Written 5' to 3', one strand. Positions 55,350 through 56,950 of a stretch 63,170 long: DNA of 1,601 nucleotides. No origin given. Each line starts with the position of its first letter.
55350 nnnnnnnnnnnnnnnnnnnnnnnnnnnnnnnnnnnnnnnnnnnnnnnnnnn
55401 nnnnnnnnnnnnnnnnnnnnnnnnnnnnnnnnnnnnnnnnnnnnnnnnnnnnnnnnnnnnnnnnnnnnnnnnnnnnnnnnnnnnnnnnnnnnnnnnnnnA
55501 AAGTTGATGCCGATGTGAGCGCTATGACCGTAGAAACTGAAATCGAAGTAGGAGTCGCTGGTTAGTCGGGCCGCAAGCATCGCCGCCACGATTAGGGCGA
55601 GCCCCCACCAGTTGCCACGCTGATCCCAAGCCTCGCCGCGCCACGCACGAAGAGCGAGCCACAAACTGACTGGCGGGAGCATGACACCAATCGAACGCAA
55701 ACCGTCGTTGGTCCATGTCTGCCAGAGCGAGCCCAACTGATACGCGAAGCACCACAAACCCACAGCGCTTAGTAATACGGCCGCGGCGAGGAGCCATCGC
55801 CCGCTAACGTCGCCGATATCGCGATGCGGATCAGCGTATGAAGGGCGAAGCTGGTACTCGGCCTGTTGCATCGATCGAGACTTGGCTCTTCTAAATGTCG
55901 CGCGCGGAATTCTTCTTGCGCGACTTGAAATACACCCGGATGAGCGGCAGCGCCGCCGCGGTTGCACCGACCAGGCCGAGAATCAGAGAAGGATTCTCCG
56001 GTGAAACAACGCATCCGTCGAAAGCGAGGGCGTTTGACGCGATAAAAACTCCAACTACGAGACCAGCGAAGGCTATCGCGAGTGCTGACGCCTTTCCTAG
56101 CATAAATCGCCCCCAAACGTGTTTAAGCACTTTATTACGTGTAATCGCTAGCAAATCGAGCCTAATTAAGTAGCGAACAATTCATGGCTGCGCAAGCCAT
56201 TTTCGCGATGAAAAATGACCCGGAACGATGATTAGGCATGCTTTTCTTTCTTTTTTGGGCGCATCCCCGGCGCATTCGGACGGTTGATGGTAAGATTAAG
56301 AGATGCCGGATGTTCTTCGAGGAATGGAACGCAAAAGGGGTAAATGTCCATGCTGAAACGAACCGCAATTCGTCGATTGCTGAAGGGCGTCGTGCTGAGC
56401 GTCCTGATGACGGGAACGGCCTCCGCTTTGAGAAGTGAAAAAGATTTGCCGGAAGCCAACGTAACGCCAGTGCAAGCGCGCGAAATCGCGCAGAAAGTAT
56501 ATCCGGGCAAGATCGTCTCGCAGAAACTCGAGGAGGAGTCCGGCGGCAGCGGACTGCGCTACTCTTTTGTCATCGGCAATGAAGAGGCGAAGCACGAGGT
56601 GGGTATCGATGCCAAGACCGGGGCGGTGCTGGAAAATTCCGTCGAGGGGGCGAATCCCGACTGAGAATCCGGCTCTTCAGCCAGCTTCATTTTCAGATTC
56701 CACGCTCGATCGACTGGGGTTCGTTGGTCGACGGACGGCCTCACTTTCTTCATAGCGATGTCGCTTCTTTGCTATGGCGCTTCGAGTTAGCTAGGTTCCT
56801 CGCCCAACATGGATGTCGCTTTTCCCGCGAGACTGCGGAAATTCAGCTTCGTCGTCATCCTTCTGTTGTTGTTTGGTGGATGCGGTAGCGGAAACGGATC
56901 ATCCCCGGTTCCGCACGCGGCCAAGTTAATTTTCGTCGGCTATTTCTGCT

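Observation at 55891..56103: Minimal exosortase substrate with about 7 residues between the predicted signal-peptidase site and the PEP-like motif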

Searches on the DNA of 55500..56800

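Call 23: search_rna_families(source=window, start=55500, end=56800, threshold=evalue, max_evalue=1)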
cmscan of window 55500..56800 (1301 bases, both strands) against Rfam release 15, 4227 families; matches with E-value up to 1: 0.
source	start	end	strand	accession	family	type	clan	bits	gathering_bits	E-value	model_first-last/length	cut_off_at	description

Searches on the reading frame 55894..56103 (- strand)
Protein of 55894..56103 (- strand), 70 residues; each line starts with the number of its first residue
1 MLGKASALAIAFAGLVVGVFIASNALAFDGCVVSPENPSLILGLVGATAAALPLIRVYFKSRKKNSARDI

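Call 3: search_protein_families(library=ncbifam, proteins=[window:55894-56103:-], max_evalue=1)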
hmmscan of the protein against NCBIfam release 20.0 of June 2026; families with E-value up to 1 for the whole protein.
seq(70 aa): 1 family
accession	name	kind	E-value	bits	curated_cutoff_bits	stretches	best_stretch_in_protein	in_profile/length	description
TIGR04200.2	targ_of_XrtJ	subfamily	3.3e-11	42.8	40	1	11-63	5-57/57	PExPT-CTERM protein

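Call 4: search_protein_families(library=pfam, proteins=[window:55894-56103:-], max_evalue=1)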
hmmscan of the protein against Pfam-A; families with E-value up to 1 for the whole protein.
seq(70 aa): 1 family
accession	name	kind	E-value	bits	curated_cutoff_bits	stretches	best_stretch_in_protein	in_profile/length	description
PF10399.14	UCR_Fe-S_N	-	0.5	10.3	24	1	42-55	22-35/41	Ubiquitinol-cytochrome C reductase Fe-S subunit TAT signal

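Call 5: find_homologous_proteins(query=window:55894-56103:-, max_evalue=0.01)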
Query seq(70 aa) (70 aa): 1 proteins with E <= 0.01 among 7 candidates.
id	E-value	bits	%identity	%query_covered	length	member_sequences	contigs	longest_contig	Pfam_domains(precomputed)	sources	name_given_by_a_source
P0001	1.9e-31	124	90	100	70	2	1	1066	PF27850.1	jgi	jgi:hypothetical protein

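Call 12: find_encoding_contigs(protein=P0001, flank=5000)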
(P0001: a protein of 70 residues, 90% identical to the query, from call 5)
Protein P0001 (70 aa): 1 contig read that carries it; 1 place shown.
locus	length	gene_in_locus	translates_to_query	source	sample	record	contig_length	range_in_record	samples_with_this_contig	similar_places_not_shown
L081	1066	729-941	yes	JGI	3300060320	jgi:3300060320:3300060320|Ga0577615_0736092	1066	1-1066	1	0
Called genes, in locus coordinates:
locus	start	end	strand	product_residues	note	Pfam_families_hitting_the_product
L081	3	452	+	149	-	PF00158:Sigma54_activat, PF25601:AAA_lid_14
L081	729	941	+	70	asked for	PF27850:Targ_of_XrtJ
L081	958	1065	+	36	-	?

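Call 28: find_homologous_proteins(query=A2, max_evalue=0.001)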
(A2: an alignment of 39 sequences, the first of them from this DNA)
Query A2 (39 sequences) (70 aa, profile of the alignment): 2099 proteins with E <= 0.001 among 8000 candidates; the best 120 are listed.
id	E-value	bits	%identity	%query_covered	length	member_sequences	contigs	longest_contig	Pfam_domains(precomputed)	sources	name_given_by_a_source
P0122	1.1e-25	107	48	57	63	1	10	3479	PF27850.1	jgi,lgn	jgi:XrtJ-associated TM-motif-TM protein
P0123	2.0e-25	106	48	57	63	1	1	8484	PF27850.1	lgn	-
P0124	2.5e-25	106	42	51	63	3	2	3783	PF27850.1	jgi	jgi:XrtJ-associated TM-motif-TM protein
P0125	2.9e-25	106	49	67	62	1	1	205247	PF27850.1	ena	-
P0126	2.9e-25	106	46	56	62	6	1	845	PF27850.1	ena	-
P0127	3.2e-25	105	40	79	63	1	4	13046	PF27850.1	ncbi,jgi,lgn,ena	jgi:XrtJ-associated TM-motif-TM protein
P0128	3.2e-25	105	46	56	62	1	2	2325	PF27850.1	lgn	-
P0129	3.2e-25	105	63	34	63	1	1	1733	PF27850.1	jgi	jgi:XrtJ-associated TM-motif-TM protein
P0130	3.3e-25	105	39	81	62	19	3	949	PF27850.1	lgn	-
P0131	3.5e-25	105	45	57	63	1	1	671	PF27850.1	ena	-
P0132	4.0e-25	105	41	91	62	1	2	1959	PF27850.1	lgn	-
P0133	4.1e-25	105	43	53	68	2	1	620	PF27850.1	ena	-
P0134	4.4e-25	105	49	53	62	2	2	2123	PF27850.1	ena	-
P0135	4.7e-25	105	49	56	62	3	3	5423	PF27850.1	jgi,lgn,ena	-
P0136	5.4e-25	105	46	56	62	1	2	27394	PF27850.1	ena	-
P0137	5.7e-25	105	54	34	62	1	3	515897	PF27850.1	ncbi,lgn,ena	-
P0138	6.4e-25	104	57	30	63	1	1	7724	PF27850.1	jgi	jgi:XrtJ-associated TM-motif-TM protein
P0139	8.8e-25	104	43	57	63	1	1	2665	PF27850.1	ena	-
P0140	9.1e-25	104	41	77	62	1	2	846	PF27850.1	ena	-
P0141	1.0e-24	104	48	57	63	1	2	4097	PF27850.1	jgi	jgi:XrtJ-associated TM-motif-TM protein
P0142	1.0e-24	104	45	54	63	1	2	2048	PF27850.1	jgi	jgi:XrtJ-associated TM-motif-TM protein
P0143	1.1e-24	104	49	53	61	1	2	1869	PF27850.1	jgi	-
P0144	1.1e-24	104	49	53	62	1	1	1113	PF27850.1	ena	-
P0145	1.1e-24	104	48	57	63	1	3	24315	PF27850.1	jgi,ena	jgi:XrtJ-associated TM-motif-TM protein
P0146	1.1e-24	104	49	53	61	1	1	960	PF27850.1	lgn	-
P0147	1.1e-24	104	54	34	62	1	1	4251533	PF27850.1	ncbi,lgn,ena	-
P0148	1.2e-24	104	51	53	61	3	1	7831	PF27850.1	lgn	-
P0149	1.2e-24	104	45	54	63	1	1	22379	PF27850.1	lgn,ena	-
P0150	1.3e-24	104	57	30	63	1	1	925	PF27850.1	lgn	-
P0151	1.3e-24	103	49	53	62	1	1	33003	PF27850.1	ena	-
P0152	1.4e-24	103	43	53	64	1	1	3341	PF27850.1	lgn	-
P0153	1.6e-24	103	57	30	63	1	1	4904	PF27850.1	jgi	jgi:XrtJ-associated TM-motif-TM protein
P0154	1.7e-24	103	45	74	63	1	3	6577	PF27850.1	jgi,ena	-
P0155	1.7e-24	103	46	53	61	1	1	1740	PF27850.1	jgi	jgi:XrtJ-associated TM-motif-TM protein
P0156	1.8e-24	103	46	53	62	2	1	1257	PF27850.1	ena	-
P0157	1.8e-24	103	39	77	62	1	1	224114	PF27850.1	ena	-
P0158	1.9e-24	103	58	37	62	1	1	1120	PF27850.1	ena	-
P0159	2.0e-24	103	45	60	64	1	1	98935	PF27850.1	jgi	jgi:XrtJ-associated TM-motif-TM protein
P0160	2.1e-24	103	49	53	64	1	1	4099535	PF27850.1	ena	-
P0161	2.3e-24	103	49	53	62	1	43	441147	PF27850.1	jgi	jgi:XrtJ-associated TM-motif-TM protein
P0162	2.4e-24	103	36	79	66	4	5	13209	PF27850.1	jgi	jgi:XrtJ-associated TM-motif-TM protein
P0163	2.6e-24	103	48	57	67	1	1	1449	PF27850.1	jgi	jgi:XrtJ-associated TM-motif-TM protein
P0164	2.6e-24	103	48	57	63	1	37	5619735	PF27850.1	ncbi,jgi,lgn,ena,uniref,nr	ncbi:PExPT-CTERM protein [Tunturibacter psychrotolerans]|jgi:XrtJ-associated TM-motif-TM protein|uni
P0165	2.8e-24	102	49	53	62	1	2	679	PF27850.1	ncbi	-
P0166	2.8e-24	102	45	57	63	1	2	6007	PF27850.1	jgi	jgi:XrtJ-associated TM-motif-TM protein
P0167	2.9e-24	102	49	53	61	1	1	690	PF27850.1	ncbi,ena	-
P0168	3.0e-24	102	58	34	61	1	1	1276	PF27850.1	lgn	-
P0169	3.1e-24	102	50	57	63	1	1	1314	PF27850.1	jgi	jgi:XrtJ-associated TM-motif-TM protein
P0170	3.1e-24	102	49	53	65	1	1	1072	PF27850.1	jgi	jgi:XrtJ-associated TM-motif-TM protein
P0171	3.2e-24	102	58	34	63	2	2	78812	PF27850.1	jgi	jgi:XrtJ-associated TM-motif-TM protein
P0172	3.2e-24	102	46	53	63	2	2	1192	PF27850.1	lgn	-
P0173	3.2e-24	102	48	57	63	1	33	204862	PF27850.1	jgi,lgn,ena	jgi:XrtJ-associated TM-motif-TM protein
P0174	3.2e-24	102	44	56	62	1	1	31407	PF27850.1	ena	-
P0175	3.2e-24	102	58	37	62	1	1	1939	PF27850.1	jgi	jgi:XrtJ-associated TM-motif-TM protein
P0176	3.4e-24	102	58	34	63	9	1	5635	PF27850.1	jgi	jgi:XrtJ-associated TM-motif-TM protein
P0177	3.7e-24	102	46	53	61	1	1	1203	PF27850.1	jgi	jgi:XrtJ-associated TM-motif-TM protein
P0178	3.8e-24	102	46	53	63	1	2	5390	PF27850.1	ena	-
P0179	3.9e-24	102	48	57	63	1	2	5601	PF27850.1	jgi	jgi:XrtJ-associated TM-motif-TM protein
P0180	3.9e-24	102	58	37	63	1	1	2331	PF27850.1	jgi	jgi:XrtJ-associated TM-motif-TM protein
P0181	4.1e-24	102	44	49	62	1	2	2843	PF27850.1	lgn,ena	-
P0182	4.2e-24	102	48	57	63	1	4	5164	PF27850.1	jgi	jgi:XrtJ-associated TM-motif-TM protein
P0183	4.5e-24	102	38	86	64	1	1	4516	PF27850.1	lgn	-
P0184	4.7e-24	102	54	37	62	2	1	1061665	PF27850.1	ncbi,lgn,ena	-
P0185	4.7e-24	102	46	56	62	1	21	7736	PF27850.1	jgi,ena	jgi:XrtJ-associated TM-motif-TM protein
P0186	5.0e-24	102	46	53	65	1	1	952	PF27850.1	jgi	jgi:XrtJ-associated TM-motif-TM protein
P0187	5.0e-24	102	38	90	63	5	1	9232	PF27850.1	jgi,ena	jgi:XrtJ-associated TM-motif-TM protein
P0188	5.2e-24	102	41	53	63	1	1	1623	PF27850.1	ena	-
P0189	5.3e-24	102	42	61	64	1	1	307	PF27850.1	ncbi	-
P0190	5.4e-24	102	43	53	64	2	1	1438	PF27850.1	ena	-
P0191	5.4e-24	102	34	83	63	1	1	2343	PF27850.1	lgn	-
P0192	5.5e-24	101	54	34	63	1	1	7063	PF27850.1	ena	-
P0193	5.6e-24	101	42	81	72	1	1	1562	PF27850.1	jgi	jgi:XrtJ-associated TM-motif-TM protein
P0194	6.1e-24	101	48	57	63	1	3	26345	PF27850.1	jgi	jgi:XrtJ-associated TM-motif-TM protein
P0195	6.3e-24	101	38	60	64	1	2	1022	PF27850.1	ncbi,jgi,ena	jgi:XrtJ-associated TM-motif-TM protein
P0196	6.4e-24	101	43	53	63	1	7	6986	PF27850.1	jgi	jgi:XrtJ-associated TM-motif-TM protein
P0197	6.5e-24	101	36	79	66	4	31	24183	PF27850.1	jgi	jgi:XrtJ-associated TM-motif-TM protein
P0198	6.5e-24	101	45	57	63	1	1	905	PF27850.1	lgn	-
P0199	6.7e-24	101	47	54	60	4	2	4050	PF27850.1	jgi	jgi:XrtJ-associated TM-motif-TM protein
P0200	7.0e-24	101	48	57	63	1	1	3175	PF27850.1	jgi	jgi:XrtJ-associated TM-motif-TM protein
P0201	7.2e-24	101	45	57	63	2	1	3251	PF27850.1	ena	-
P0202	7.2e-24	101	43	74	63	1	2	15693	PF27850.1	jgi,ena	jgi:XrtJ-associated TM-motif-TM protein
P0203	7.2e-24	101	48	57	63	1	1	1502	PF27850.1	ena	-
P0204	7.6e-24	101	42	54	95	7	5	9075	PF27850.1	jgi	jgi:XrtJ-associated TM-motif-TM protein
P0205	7.6e-24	101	47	49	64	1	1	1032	PF27850.1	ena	-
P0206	7.7e-24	101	50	60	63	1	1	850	PF27850.1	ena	-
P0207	8.1e-24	101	46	53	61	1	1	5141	PF27850.1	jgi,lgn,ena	-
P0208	8.2e-24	101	58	34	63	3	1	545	PF27850.1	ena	-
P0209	8.5e-24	101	49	53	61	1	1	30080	PF27850.1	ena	-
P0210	8.6e-24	101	43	53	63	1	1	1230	PF27850.1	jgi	jgi:XrtJ-associated TM-motif-TM protein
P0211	8.8e-24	101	48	57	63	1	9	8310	PF27850.1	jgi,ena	jgi:XrtJ-associated TM-motif-TM protein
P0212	8.9e-24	101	64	31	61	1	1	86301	PF27850.1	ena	-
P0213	9.4e-24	101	47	49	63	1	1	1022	PF27850.1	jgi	jgi:XrtJ-associated TM-motif-TM protein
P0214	1.0e-23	101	46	56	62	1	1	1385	PF27850.1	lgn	-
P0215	1.1e-23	101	45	57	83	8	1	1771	PF27850.1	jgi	jgi:XrtJ-associated TM-motif-TM protein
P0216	1.1e-23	100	41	74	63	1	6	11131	PF27850.1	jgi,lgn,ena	-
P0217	1.1e-23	100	42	51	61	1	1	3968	PF27850.1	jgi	jgi:XrtJ-associated TM-motif-TM protein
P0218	1.2e-23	100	46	53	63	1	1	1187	PF27850.1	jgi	-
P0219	1.2e-23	100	43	60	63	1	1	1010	PF27850.1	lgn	-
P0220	1.2e-23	100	46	56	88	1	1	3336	PF27850.1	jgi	jgi:XrtJ-associated TM-motif-TM protein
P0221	1.2e-23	100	52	30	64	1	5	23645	PF27850.1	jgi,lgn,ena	jgi:XrtJ-associated TM-motif-TM protein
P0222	1.2e-23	100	43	53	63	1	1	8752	PF27850.1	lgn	-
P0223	1.3e-23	100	45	54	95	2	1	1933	PF27850.1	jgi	jgi:XrtJ-associated TM-motif-TM protein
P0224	1.3e-23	100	48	57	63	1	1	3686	PF27850.1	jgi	jgi:XrtJ-associated TM-motif-TM protein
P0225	1.4e-23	100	46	53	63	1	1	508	PF27850.1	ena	-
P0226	1.4e-23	100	47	54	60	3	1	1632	PF27850.1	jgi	jgi:XrtJ-associated TM-motif-TM protein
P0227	1.5e-23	100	46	53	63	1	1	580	PF27850.1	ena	-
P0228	1.6e-23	100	43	53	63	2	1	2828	PF27850.1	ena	-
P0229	1.6e-23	100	43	57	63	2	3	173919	PF27850.1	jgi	jgi:XrtJ-associated TM-motif-TM protein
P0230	1.6e-23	100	43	53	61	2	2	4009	PF27850.1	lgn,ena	-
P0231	1.6e-23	100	50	57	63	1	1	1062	PF27850.1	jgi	jgi:XrtJ-associated TM-motif-TM protein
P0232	1.7e-23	100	45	60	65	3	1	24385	PF27850.1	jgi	jgi:XrtJ-associated TM-motif-TM protein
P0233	1.7e-23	100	38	79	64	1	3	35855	PF27850.1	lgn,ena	-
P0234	1.8e-23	100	49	56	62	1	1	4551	PF27850.1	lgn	-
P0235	1.8e-23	100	50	71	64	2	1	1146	PF27850.1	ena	-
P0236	1.9e-23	100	49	53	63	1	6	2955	PF27850.1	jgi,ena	jgi:XrtJ-associated TM-motif-TM protein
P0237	1.9e-23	100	42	74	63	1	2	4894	PF27850.1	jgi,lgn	jgi:XrtJ-associated TM-motif-TM protein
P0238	1.9e-23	100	46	53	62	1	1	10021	PF27850.1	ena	-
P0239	2.0e-23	100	48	57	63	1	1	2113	PF27850.1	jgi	jgi:XrtJ-associated TM-motif-TM protein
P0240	2.2e-23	100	45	57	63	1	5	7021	PF27850.1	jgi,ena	jgi:XrtJ-associated TM-motif-TM protein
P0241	2.2e-23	100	46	53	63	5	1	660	PF27850.1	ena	-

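Call 55: search_protein_representatives(protein=window:55894-56103:-)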
Query: 70 residues. Proteins with E-value up to 0.001 (for the whole library): 43; up to 1e-10: 1; up to 1e-30: 0. The best 43 are listed.
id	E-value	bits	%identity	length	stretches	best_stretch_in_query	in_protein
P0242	6.4e-14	67.2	41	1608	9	9-38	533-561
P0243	2.2e-10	56.1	49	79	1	7-66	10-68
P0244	1.4e-09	53.6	52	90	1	5-66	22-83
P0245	2.0e-08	50.0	51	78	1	8-64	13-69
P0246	2.6e-07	46.4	45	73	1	9-62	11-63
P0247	3.8e-07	45.9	50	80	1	8-64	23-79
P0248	5.2e-07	45.5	51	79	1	15-63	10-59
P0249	1.1e-06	44.5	48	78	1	8-65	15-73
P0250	1.2e-06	44.4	44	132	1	5-66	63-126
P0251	4.2e-06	42.6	45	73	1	13-65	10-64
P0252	5.2e-06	42.3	41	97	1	11-66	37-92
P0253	5.6e-06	42.2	60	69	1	23-65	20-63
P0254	5.9e-06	42.2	44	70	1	6-64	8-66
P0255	7.9e-06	41.8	46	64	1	6-64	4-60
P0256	8.8e-06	41.6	48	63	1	10-60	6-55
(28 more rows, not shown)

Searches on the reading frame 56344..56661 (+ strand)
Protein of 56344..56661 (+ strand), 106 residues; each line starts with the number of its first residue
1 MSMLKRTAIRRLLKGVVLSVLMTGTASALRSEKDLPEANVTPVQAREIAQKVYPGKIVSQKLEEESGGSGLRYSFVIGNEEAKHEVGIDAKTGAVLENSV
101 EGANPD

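Call 3: search_protein_families(library=ncbifam, proteins=[window:56344-56661:+], max_evalue=1)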
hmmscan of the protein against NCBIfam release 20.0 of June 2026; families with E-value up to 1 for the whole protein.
seq(106 aa): 1 family
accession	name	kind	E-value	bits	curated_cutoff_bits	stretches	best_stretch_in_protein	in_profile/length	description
NF046121.1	lipo_SCO7460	subfamily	0.15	11.2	300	1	43-95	23-77/326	SCO7460 family lipoprotein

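Call 4: search_protein_families(library=pfam, proteins=[window:56344-56661:+], max_evalue=1)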
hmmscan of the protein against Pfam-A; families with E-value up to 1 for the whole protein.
seq(106 aa): 1 family
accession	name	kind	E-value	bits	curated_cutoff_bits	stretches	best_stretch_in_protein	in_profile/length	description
PF03413.25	PepSY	-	5.5e-10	39.8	24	1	40-97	2-58/60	Peptidase propeptide and YPEB domain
